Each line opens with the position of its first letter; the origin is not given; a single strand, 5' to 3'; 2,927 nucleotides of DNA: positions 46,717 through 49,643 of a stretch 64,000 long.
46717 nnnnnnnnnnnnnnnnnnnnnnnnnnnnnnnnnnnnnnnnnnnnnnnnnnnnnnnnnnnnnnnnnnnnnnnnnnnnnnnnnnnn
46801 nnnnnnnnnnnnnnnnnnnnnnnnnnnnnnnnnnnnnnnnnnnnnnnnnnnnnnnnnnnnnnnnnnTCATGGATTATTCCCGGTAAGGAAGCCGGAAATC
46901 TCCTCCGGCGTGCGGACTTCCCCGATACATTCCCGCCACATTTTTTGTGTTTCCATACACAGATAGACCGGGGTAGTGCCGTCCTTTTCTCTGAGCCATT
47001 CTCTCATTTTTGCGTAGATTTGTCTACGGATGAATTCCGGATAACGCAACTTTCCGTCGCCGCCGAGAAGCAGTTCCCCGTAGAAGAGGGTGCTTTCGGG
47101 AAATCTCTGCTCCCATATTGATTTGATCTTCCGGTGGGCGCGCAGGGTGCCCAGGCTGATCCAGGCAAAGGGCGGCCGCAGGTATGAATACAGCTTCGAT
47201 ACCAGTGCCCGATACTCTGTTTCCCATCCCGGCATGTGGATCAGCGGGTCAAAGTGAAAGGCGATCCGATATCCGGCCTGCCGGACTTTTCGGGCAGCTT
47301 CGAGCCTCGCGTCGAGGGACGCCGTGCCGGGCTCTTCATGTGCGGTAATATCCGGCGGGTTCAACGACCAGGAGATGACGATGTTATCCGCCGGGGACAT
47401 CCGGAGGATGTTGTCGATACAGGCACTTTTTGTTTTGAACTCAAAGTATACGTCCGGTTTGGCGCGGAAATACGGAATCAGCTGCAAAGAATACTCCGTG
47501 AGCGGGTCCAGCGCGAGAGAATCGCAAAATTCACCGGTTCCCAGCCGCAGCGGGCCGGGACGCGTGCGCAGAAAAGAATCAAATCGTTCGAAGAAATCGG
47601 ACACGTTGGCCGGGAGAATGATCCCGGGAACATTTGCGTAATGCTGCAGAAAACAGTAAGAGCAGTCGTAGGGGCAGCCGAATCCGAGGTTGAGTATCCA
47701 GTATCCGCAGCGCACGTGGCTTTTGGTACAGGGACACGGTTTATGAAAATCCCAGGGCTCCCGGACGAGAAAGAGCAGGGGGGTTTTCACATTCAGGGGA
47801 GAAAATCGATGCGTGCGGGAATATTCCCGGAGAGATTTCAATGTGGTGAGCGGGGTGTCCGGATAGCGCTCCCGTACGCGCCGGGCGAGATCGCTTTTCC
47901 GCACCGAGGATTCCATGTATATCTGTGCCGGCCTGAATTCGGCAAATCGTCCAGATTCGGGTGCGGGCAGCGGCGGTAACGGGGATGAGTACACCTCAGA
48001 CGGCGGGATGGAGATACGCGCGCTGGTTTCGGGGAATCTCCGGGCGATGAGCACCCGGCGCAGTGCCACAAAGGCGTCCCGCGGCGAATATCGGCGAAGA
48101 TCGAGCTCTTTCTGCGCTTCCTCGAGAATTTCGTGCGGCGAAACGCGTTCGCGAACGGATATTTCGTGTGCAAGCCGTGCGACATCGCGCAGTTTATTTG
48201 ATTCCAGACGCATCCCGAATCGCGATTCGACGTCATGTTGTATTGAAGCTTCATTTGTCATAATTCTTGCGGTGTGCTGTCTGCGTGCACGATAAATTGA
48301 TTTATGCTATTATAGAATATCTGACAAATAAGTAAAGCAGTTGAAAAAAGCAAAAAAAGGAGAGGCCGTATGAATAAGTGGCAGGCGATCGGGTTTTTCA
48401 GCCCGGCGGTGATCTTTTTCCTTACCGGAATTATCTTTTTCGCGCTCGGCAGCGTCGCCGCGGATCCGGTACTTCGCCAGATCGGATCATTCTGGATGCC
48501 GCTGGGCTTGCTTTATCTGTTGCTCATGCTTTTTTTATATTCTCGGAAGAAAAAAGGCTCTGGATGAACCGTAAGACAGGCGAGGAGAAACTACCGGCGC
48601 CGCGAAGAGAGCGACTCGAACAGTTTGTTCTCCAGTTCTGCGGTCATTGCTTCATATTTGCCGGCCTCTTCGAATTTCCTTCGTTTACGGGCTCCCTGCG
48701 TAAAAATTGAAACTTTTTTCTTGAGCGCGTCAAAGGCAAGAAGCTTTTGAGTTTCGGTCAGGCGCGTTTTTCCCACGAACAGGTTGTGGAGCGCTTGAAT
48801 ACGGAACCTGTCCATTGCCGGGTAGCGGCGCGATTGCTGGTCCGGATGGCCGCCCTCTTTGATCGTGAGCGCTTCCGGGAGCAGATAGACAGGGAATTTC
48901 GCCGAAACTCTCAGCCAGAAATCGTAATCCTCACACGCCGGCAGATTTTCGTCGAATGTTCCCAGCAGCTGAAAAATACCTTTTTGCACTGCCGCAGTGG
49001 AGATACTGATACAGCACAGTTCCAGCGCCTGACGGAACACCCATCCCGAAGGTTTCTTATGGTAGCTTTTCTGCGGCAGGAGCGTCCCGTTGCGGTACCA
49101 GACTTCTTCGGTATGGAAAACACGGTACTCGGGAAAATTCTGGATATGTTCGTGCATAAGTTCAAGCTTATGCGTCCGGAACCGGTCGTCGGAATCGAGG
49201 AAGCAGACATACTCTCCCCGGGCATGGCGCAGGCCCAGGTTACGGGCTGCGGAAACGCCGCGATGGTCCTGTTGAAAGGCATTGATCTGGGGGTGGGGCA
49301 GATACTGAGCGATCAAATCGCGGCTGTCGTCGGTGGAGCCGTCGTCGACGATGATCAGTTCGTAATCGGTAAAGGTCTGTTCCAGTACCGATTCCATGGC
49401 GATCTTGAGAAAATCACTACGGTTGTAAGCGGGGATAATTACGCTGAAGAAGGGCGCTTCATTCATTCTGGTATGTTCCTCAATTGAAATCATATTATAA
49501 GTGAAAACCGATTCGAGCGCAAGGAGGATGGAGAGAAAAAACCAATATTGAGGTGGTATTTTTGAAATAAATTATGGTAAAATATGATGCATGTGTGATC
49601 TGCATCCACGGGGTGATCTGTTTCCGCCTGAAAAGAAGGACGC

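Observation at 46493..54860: Mixed-orientation accessory island with three radical-SAM enzymes, GT2s, and cell-wall-interacting small proteins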

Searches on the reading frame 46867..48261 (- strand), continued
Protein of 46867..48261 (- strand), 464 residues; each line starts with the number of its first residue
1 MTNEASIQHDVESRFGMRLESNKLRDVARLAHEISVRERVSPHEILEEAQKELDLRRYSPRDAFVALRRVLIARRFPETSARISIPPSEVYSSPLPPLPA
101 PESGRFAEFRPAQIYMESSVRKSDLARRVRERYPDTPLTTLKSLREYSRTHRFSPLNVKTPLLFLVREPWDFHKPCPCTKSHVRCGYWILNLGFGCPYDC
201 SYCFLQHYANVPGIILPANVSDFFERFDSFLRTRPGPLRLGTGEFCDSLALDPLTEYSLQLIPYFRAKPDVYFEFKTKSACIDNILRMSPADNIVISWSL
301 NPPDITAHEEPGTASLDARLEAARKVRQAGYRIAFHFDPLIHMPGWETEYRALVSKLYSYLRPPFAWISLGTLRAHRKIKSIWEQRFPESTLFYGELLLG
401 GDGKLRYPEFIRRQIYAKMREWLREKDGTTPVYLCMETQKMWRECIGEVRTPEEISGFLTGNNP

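Call 93: find_related_loci(query=A3, collection=metagenome_contigs, flank=10000)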
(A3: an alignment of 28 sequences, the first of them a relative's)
Query A3 (464 aa) in metagenome_contigs; peptide patterns used: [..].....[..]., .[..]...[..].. (x = any residue, [..] = any of these).
600 stretches matched a pattern (row limit reached: there are more); 470 encode a relative of the query (tblastn E <= 1e-3); the best 80 are kept; 80 distinct loci.
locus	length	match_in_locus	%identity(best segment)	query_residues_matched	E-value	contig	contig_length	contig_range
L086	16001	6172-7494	52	11-452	1e-155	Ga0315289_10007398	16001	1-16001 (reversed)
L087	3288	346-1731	48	1-463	7e-162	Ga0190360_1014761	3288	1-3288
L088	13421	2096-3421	50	11-453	3e-154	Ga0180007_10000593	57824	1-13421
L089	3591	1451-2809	49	7-459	2e-159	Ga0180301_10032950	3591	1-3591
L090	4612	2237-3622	46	1-462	6e-156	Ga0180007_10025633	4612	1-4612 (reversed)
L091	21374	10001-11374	47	1-459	5e-153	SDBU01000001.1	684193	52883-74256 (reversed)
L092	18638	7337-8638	50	10-444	5e-152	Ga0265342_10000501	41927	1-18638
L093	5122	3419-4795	47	1-459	2e-154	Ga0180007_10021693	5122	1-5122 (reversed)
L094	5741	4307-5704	47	6-451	2e-152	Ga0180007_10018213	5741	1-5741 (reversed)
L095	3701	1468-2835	49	6-462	8e-157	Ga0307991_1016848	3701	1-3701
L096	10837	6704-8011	50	6-442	3e-151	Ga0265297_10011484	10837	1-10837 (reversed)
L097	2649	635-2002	48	1-459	8e-159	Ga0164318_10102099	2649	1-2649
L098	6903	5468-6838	47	3-461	2e-150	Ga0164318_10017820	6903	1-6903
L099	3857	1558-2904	49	6-451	1e-154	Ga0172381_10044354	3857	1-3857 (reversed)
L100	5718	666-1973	49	8-444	3e-150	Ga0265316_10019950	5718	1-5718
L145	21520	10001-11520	43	3-462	8e-85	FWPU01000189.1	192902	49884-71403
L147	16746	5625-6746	40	80-456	3e-84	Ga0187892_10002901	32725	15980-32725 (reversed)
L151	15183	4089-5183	39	108-464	6e-82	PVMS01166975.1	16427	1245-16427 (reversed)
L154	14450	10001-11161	39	79-459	9e-81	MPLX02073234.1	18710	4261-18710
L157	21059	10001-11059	40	98-449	1e-80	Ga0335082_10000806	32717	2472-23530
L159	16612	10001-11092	40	97-461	2e-80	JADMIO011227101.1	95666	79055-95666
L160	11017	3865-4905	42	111-456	2e-79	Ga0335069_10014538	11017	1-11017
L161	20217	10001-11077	40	97-456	2e-79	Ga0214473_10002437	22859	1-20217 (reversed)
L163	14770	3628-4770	38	83-459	8e-79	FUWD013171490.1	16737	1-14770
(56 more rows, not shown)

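Call 96: list_cluster_members(proteins=[L147:5634-6773:+, L154:10046-11170:+, L163:3655-4779:+, L151:4029-5192:+, L157:9941-11104:+, L160:3727-4932:+])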
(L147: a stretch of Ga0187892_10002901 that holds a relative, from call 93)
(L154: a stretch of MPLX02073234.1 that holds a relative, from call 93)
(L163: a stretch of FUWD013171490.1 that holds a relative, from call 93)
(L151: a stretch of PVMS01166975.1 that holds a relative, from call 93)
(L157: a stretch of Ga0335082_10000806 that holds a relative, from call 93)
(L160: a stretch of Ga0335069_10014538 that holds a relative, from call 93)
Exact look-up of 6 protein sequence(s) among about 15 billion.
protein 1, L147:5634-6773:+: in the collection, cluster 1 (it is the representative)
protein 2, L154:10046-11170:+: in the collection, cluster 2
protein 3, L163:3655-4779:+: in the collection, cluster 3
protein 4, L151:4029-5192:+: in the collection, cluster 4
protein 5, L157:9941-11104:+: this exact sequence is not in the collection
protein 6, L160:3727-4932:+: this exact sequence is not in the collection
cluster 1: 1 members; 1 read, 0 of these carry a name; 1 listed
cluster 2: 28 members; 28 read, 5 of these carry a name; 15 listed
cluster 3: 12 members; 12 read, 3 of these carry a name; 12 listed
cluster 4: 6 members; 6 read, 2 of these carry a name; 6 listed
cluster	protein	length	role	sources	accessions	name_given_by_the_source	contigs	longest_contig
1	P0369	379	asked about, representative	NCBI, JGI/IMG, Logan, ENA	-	-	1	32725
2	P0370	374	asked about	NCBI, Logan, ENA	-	-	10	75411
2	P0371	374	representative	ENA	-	-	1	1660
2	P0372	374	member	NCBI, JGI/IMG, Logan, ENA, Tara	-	spore photoproduct lyase | strand:+ start:3643 stop:4767 length:1125 start_codon:yes stop_codon:yes ...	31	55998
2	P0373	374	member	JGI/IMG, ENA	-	spore photoproduct lyase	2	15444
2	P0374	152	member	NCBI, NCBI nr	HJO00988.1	MAG TPA: radical SAM protein, partial [Nitrospinaceae bacterium] | radical SAM protein [Nitrospinaceae bacterium]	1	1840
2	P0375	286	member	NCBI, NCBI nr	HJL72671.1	MAG TPA: radical SAM protein, partial [Nitrospinaceae bacterium] | radical SAM protein [Nitrospinaceae bacterium]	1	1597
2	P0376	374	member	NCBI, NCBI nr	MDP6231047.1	MAG: radical SAM protein [Nitrospinaceae bacterium] | radical SAM protein [Nitrospinaceae bacterium]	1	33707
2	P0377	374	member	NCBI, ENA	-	-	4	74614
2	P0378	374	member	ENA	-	-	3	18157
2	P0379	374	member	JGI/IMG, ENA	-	-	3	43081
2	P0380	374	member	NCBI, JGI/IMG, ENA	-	-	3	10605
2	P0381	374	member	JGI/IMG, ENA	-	-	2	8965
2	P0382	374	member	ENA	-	-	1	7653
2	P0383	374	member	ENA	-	-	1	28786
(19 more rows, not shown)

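Call 98: search_protein_families(library=pfam, proteins=[L147:6770-7651:+, L159:11108-11968:+, L161:11116-11997:+, L147:7774-11391:+, L145:9878-10453:+, L147:4909-5589:+, L147:4218-5039:+, L154:12531-13550:+, L154:6599-7801:-, L147:5634-6773:+], max_evalue=0.001)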
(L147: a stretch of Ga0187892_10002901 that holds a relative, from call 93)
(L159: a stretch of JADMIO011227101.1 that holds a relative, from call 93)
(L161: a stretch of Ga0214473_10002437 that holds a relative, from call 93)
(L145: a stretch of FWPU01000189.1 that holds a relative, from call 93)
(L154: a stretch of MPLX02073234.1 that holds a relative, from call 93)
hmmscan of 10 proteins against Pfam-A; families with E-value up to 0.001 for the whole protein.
L147:6770-7651:+ (293 aa): 1 family
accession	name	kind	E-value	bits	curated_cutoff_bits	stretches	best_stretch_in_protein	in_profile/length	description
PF01177.27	Asp_Glu_race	-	6.1e-27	95.2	31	1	49-243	18-210/211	Asp/Glu/Hydantoin racemase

L159:11108-11968:+ (286 aa): 1 family
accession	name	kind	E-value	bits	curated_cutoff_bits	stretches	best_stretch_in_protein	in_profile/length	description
PF01177.27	Asp_Glu_race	-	2.2e-25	90.1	31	1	47-236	24-210/211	Asp/Glu/Hydantoin racemase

L161:11116-11997:+ (293 aa): 1 family
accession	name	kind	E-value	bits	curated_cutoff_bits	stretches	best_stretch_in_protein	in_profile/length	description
PF01177.27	Asp_Glu_race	-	7.7e-25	88.4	31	1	43-241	8-208/211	Asp/Glu/Hydantoin racemase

L147:7774-11391:+ (1205 aa): 5 families
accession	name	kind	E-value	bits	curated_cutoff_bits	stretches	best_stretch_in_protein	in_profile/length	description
PF07517.20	SecA_DEAD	-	9.6e-123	409.5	24.6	1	14-470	2-290/290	SecA DEAD-like domain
PF21090.3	P-loop_SecA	-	2.4e-90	302.1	27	2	485-622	1-129/205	SecA P-loop domain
PF07516.18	SecA_SW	-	4.2e-69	233.1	26.7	1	929-1140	1-200/200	SecA Wing and Scaffold domain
PF01043.26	SecA_PP_bind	-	1.1e-43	148.8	23.5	1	304-426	2-110/110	SecA preprotein cross-linking domain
PF02810.21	SEC-C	-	2.4e-10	40.5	20.4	1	1187-1204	1-18/19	SEC-C motif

L145:9878-10453:+ (191 aa): 0 families

L147:4909-5589:+ (226 aa): 0 families

L147:4218-5039:+ (273 aa): 3 families
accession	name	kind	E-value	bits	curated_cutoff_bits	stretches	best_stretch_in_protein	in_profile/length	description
PF00535.33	Glycos_transf_2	-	4.6e-30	105.2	23.3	1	4-162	1-166/168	Glycosyl transferase family 2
PF10111.15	Glyco_tranf_2_2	-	1.9e-20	73.9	27.3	2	4-106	1-114/276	Glycosyltransferase like family 2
PF13641.12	Glyco_tranf_2_3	-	4.4e-18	66.6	27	1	3-182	3-194/230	Glycosyltransferase like family 2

L154:12531-13550:+ (339 aa): 3 families
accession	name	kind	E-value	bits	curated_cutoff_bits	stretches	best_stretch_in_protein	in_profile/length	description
PF00793.26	DAHP_synth_1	-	8.7e-82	274.5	25.5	1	88-323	9-257/270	DAHP synthetase I family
PF18152.6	DAHP_snth_FXD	-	5.1e-19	68.3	27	1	1-68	1-67/67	DAHP synthase ferredoxin-like domain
PF03102.20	NeuB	-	3.6e-09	36.9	22.1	1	143-336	53-238/241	NeuB family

L154:6599-7801:- (400 aa): 4 families
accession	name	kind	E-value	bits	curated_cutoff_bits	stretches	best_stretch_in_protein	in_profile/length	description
PF10672.15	Methyltrans_SAM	-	3.1e-20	73.1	27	1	173-342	76-236/286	S-adenosylmethionine-dependent methyltransferase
PF17785.7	PUA_3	-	1.1e-16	60.8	22.6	1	4-65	1-62/64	PUA-like domain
PF03602.21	Cons_hypoth95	-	5.1e-09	36.5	24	1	220-314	40-128/182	Conserved hypothetical protein 95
PF01728.25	FtsJ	-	0.00023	21.6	24.1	1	215-345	15-140/181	FtsJ-like methyltransferase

L147:5634-6773:+ (379 aa): 1 family
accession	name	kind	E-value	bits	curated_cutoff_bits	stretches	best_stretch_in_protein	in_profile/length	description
PF20903.3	SPL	-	1.6e-29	103.3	27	1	101-281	80-260/338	Spore photoproduct lyase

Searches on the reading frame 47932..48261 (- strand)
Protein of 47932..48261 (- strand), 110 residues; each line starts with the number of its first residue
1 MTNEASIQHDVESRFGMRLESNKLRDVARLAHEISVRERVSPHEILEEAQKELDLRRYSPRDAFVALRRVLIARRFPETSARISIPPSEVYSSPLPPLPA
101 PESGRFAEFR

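Call 71: search_protein_representatives(protein=window:47932-48261:-)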
Query: 110 residues. Proteins with E-value up to 0.001 (for the whole library): 8; up to 1e-10: 0; up to 1e-30: 0. The best 8 are listed.
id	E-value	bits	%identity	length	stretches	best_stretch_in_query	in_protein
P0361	6.6e-09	52.1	33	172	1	3-94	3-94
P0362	6.9e-07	45.6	38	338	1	9-101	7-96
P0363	1.2e-05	41.6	30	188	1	7-95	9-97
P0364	1.5e-05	41.3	31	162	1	10-97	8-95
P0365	1.7e-05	41.1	30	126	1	9-94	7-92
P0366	3.4e-05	40.1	31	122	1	12-96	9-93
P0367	1.4e-04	38.2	32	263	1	11-91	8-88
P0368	6.5e-04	36.0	33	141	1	8-95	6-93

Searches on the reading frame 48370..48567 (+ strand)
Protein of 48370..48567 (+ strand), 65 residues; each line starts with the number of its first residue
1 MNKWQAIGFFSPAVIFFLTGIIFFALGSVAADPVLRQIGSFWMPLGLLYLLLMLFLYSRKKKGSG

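Call 3: search_protein_families(library=pfam, proteins=[window:48370-48567:+], max_evalue=0.01)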
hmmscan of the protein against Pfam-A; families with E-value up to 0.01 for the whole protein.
window:48370-48567:+ (65 aa): 0 families

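Call 4: search_protein_families(library=ncbifam, proteins=[window:48370-48567:+], max_evalue=0.01)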
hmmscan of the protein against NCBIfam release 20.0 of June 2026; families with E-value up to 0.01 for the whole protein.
window:48370-48567:+ (65 aa): 0 families

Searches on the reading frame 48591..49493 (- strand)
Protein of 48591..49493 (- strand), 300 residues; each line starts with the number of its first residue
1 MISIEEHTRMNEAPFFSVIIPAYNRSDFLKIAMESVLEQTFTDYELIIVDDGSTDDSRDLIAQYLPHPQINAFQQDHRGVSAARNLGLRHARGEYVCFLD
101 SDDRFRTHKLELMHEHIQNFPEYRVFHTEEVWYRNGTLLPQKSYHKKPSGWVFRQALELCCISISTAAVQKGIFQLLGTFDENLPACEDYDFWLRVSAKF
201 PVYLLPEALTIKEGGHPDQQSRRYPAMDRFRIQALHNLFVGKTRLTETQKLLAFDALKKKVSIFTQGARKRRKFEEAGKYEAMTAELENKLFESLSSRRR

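Call 3: search_protein_families(library=pfam, proteins=[window:48591-49493:-], max_evalue=0.01)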
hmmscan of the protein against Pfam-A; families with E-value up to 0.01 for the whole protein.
window:48591-49493:- (300 aa): 4 families
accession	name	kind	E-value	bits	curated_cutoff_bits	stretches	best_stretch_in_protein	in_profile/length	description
PF00535.33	Glycos_transf_2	-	1.7e-32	113.1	23.3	1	17-121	1-107/168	Glycosyl transferase family 2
PF10111.15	Glyco_tranf_2_2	-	3.8e-19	69.7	27.3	1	17-210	1-214/276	Glycosyltransferase like family 2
PF13641.12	Glyco_tranf_2_3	-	2.5e-13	51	27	1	16-213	3-212/230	Glycosyltransferase like family 2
PF13704.12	Glyco_tranf_2_4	-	0.0016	19.3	27.5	1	27-107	5-86/98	Glycosyl transferase family 2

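Call 4: search_protein_families(library=ncbifam, proteins=[window:48591-49493:-], max_evalue=0.01)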
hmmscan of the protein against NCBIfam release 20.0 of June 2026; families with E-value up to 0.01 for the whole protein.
window:48591-49493:- (300 aa): 27 families (the best 25 are shown)
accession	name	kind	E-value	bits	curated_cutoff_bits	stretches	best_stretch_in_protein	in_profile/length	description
NF007482.0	PRK10073.1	equivalog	4.8e-29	101.4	423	1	10-108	2-101/334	glycosyltransferase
NF047683.1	TeichurnBiosyTuaG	equivalog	1.1e-28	100.6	400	1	11-208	3-199/252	teichuronic acid biosynthesis protein TuaG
NF041875.1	EPS_EpsD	equivalog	3.1e-23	82.7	370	1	17-122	2-106/325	exopolysaccharide biosynthesis glycosyltransferase EpsD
NF050050.1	ProtGlycPglI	equivalog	9.5e-21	74.5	500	1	14-118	2-109/306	GalNAc(5)-diNAcBac-PP-undecaprenol beta-1,3-glucosyltransferase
NF053739.1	GlytfEpsEBac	equivalog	2.4e-18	66.1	450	1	15-210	2-200/265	glycosyltransferase EpsE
TIGR03965.1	mycofact_glyco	equivalog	1.9e-17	63.3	280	1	11-117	71-179/467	mycofactocin biosynthesis glycosyltransferase MftF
TIGR03937.1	PgaC_IcaA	equivalog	5.1e-17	61.9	422.3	1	6-123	37-156/407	poly-beta-1,6-N-acetyl-D-glucosamine synthase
TIGR04283.1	glyco_like_mftF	equivalog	1.6e-16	60.6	182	1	17-210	2-183/221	TIGR04283 family arsenosugar biosynthesis glycosyltransferase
TIGR04017.1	WcaA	equivalog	5.5e-16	59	495.75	1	11-200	2-192/279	colanic acid biosynthesis glycosyltransferase WcaA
NF007453.0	PRK10018.1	equivalog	5.8e-16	59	382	1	10-200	2-193/280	colanic acid biosynthesis glycosyltransferase WcaA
NF038299.1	EPS_HpsN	equivalog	1.5e-15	56.9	425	1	15-121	2-107/317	hormogonium polysaccharide biosynthesis glycosyltransferase HpsN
NF038302.1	EPS_HpsE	equivalog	1.6e-12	47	300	1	16-121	3-115/307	hormogonium polysaccharide biosynthesis glycosyltransferase HpsE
NF041394.1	GtaseAglG_Halo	equivalog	5.4e-12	45.6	440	1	17-103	4-93/304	glucosyl-dolichyl phosphate glucuronosyltransferase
TIGR03111.1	glyc2_xrt_Gpos1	hypoth_equivalog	2.8e-10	39.6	363.95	1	5-151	40-182/439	TIGR03111 family XrtG-associated glycosyltransferase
TIGR04440.1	glyco_TIGR04440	domain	1.1e-08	35.1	70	1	17-129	3-118/215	TIGR00180 family glycosyltransferase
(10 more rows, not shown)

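Call 45: search_solved_structures(query=window:48591-49493:-, max_evalue=0.00001)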
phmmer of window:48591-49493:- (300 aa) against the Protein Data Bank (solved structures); distinct sequences matched with E-value up to 0.00001: 23.
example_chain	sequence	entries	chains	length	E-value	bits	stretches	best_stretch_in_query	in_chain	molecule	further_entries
2z87_A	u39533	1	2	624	4.2e-35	124.7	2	8-201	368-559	Chondroitin synthase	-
2z86_A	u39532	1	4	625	4.3e-35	124.7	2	8-201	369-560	Chondroitin synthase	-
5hea_A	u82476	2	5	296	5e-19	72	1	12-115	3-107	Putative glycosyltransferase (GalT1)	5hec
6p61_A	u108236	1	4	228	3.7e-17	65.9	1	6-124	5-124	Glycosyltransferase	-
1h7l_A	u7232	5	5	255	2.9e-16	62.9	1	14-211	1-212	SPORE COAT POLYSACCHARIDE BIOSYNTHESIS PROTEIN SPSA | PROTEIN (SPORE COAT POLYSACCHARIDE BIOSYNTHESIS PROTEIN SPSA)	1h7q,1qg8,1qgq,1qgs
3bcv_A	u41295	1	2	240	2.4e-14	56.6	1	13-120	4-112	Putative glycosyltransferase protein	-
6h1j_A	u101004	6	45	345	1.6e-13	54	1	16-115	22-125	Probable ss-1,3-N-acetylglucosaminyltransferase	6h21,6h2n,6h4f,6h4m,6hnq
9jma_A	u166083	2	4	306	1e-12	51.3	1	16-197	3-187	GalNAc(5)-diNAcBac-PP-undecaprenol beta-1,3-glucosyltransferase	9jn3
5tze_C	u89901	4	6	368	3.3e-12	49.6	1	16-110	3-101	Glycosyl transferase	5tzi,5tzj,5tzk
5tz8_A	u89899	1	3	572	6.9e-12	48.6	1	16-110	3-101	Glycosyl transferase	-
8bz4_A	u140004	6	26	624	1.2e-10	44.5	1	16-111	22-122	Glycosyltransferase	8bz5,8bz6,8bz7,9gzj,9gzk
8bz8_A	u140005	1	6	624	1.2e-10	44.5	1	16-111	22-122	Glycosyltransferase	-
8vh7_A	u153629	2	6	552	1.8e-10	43.9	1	12-111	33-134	Heparosan synthase B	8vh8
8viw_A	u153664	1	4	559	1.9e-10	43.9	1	12-111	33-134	Heparosan synthase B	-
3l7m_A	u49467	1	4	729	2.1e-10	43.7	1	17-120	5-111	Teichoic acid biosynthesis protein F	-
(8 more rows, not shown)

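Call 73: search_protein_families(library=padloc, proteins=[window:48591-49493:-], max_evalue=0.001)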
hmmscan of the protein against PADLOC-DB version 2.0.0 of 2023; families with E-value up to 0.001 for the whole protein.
window:48591-49493:- (300 aa): 0 families
